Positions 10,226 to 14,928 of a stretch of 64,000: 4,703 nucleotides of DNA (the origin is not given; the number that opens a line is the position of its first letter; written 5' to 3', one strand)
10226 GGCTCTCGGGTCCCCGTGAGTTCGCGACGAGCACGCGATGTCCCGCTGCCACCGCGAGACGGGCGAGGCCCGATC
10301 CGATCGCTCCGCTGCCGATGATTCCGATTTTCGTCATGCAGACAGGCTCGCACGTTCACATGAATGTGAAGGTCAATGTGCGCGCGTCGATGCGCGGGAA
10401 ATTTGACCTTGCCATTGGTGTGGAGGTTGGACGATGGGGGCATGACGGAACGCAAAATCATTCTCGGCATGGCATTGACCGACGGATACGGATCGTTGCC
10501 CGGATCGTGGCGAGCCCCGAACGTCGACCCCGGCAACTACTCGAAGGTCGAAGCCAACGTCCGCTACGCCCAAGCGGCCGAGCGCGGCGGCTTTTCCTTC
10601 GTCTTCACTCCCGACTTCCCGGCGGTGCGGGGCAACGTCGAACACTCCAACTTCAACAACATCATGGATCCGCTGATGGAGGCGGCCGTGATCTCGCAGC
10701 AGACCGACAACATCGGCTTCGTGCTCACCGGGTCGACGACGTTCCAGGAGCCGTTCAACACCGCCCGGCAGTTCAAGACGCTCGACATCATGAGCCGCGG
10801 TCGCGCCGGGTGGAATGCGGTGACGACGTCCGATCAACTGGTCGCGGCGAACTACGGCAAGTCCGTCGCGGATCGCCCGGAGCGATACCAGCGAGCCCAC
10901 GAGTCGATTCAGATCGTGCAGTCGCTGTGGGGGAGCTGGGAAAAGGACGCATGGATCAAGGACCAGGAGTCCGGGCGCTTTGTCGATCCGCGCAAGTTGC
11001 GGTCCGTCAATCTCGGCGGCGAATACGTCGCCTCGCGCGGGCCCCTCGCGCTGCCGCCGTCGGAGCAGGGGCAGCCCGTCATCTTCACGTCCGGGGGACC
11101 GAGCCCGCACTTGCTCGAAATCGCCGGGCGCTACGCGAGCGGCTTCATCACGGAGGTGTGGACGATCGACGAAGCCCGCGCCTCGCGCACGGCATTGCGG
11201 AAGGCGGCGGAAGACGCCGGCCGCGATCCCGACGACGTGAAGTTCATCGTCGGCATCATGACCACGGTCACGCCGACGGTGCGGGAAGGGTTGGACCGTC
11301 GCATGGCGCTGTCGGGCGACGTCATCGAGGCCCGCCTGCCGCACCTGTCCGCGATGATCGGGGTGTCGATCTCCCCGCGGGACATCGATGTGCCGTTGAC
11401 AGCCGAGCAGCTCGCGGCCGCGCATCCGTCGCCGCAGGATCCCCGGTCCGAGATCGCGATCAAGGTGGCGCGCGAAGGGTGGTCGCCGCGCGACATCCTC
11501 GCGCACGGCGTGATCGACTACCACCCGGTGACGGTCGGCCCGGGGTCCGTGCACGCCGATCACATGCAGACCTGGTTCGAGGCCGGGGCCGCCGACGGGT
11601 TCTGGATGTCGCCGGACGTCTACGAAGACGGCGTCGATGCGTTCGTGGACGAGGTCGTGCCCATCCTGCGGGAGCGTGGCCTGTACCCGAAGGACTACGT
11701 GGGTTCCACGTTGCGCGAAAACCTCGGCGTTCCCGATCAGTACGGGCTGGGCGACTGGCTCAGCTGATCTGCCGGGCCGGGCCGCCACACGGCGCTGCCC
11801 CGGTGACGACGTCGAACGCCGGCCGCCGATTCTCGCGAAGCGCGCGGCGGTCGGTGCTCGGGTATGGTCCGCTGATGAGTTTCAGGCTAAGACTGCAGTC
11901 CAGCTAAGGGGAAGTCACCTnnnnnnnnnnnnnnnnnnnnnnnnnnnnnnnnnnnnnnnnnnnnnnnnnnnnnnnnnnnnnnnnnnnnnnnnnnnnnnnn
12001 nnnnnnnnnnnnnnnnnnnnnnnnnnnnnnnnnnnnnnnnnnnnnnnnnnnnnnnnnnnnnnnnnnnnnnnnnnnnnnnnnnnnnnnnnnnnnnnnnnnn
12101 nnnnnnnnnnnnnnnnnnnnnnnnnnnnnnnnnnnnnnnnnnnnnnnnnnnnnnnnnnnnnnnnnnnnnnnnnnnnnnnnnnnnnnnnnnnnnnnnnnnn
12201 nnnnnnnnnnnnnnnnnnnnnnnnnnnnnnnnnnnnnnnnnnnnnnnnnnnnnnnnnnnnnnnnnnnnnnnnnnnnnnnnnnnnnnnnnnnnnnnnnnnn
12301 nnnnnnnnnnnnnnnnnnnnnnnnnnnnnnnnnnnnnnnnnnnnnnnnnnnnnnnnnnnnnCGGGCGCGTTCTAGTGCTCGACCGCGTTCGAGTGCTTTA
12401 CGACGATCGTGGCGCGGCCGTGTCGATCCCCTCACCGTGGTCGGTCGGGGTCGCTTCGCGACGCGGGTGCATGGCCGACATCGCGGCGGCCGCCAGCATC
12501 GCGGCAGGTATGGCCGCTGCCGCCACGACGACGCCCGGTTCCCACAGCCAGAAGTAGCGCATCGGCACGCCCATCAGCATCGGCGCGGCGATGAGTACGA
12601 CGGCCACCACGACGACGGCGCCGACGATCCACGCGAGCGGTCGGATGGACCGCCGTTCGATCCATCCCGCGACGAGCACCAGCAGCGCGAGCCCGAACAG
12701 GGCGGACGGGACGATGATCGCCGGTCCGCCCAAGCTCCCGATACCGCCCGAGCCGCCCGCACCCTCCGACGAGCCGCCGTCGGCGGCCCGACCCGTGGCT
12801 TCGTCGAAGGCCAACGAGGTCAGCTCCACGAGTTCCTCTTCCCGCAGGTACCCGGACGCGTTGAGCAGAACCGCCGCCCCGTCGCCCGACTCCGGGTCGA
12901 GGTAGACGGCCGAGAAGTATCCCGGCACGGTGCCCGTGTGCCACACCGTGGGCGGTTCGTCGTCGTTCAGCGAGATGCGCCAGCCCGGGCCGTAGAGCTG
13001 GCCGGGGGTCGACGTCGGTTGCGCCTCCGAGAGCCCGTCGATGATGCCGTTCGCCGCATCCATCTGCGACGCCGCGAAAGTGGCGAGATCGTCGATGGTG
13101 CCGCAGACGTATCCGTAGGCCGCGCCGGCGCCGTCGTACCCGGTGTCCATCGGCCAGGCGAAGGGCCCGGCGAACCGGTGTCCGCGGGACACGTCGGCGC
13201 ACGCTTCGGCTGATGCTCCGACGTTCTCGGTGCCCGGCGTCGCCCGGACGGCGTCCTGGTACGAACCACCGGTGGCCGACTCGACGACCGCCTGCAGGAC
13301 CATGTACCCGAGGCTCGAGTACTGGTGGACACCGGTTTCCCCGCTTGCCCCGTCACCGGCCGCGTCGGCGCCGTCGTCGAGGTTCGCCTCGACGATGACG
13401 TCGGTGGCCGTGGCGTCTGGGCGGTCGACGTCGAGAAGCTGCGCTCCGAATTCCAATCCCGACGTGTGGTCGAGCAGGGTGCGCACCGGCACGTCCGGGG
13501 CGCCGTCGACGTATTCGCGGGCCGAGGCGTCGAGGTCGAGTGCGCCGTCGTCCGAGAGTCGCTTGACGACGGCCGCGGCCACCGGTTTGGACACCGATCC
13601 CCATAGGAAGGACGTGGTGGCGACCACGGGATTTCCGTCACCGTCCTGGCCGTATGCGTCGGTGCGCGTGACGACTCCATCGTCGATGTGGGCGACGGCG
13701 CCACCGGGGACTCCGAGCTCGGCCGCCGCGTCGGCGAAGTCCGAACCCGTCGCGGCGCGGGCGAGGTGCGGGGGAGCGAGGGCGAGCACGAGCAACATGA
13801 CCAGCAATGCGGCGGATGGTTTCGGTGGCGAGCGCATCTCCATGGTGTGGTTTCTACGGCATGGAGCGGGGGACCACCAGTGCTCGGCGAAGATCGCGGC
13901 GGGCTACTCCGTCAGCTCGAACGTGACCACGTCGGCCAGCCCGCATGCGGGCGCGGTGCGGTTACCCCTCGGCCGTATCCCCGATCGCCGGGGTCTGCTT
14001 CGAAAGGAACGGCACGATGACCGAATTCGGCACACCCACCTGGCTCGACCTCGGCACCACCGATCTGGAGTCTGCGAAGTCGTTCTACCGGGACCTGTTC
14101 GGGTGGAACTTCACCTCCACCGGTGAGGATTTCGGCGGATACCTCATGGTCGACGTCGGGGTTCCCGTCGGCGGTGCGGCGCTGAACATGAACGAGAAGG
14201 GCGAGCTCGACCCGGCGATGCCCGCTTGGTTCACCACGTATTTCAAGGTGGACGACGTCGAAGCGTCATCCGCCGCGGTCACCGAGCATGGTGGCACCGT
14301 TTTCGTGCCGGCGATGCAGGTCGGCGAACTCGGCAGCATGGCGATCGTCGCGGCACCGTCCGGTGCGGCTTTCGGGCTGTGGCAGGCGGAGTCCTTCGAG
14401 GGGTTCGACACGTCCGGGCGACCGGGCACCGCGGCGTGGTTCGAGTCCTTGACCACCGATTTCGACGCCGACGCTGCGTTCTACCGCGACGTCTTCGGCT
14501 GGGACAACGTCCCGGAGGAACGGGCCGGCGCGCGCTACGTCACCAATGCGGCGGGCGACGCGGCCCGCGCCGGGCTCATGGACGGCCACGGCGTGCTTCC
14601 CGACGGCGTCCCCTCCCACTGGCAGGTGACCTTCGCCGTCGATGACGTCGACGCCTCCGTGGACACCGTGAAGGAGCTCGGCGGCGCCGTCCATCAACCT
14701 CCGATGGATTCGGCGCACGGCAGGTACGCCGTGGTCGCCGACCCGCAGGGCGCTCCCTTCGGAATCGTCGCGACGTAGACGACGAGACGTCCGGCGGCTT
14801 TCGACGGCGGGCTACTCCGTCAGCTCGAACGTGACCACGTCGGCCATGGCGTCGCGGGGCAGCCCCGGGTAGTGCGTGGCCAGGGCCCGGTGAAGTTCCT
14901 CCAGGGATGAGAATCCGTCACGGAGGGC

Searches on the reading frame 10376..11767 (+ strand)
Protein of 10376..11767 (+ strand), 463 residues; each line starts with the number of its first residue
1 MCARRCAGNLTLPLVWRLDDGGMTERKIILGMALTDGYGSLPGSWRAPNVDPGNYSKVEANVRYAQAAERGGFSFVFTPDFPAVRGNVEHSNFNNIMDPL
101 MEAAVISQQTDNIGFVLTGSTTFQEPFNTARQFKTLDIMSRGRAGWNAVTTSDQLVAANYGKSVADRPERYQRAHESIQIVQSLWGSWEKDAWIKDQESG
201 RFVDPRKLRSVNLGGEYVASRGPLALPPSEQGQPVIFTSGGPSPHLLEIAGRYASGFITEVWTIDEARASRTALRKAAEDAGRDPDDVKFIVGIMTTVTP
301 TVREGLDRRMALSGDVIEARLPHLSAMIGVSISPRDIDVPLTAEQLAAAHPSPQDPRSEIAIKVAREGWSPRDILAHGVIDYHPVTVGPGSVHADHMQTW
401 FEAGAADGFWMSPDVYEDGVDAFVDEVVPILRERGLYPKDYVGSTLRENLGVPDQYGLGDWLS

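Call 13: search_protein_families(library=pfam, proteins=[window:10376-11767:+], max_evalue=0.001)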
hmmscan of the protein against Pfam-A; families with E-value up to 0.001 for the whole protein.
window:10376-11767:+ (463 aa): 1 family
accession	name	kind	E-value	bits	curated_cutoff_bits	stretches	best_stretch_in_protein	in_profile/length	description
PF00296.26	Bac_luciferase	-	8.2e-39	134.2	27.9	1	54-335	17-250/314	Luciferase-like monooxygenase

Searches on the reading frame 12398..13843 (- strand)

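Call 12: search_protein_families(library=pfam, proteins=[window:12398-13843:-], max_evalue=0.001)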
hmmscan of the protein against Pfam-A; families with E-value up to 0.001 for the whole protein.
window:12398-13843:- (481 aa): 1 family
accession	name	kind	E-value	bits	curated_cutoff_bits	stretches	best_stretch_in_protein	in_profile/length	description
PF00144.29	Beta-lactamase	-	2.3e-37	129.3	27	1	38-333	7-314/329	Beta-lactamase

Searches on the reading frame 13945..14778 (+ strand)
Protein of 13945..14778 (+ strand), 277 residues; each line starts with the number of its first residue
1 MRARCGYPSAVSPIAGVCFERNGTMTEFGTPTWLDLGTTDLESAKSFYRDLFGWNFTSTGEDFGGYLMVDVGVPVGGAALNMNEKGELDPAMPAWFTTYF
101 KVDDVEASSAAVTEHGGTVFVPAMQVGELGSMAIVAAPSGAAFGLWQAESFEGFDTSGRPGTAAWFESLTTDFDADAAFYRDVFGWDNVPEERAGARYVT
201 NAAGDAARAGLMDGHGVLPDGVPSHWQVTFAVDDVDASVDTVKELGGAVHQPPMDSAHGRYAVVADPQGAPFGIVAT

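Call 12: search_protein_families(library=pfam, proteins=[window:13945-14778:+], max_evalue=0.001)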
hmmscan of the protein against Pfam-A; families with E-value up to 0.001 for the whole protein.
window:13945-14778:+ (277 aa): 5 families
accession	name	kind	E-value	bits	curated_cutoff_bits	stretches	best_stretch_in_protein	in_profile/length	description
PF00903.31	Glyoxalase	-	5.8e-20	72.3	20.6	2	167-270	6-117/121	Glyoxalase/Bleomycin resistance protein/Dioxygenase superfamily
PF18029.7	Glyoxalase_6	-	2.8e-15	57.3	23.6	1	170-274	6-105/106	Glyoxalase-like domain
PF22677.2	Ble-like_N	-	1.3e-10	41.2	24.5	1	32-72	3-41/41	Bleomycin resistance protein-like N-terminal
PF13669.12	Glyoxalase_4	-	2.1e-05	25.2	27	0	172-262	9-107/109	Glyoxalase/Bleomycin resistance protein/Dioxygenase superfamily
PF12681.13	Glyoxalase_2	-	0.00068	20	30.1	0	39-121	9-88/118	Glyoxalase-like domain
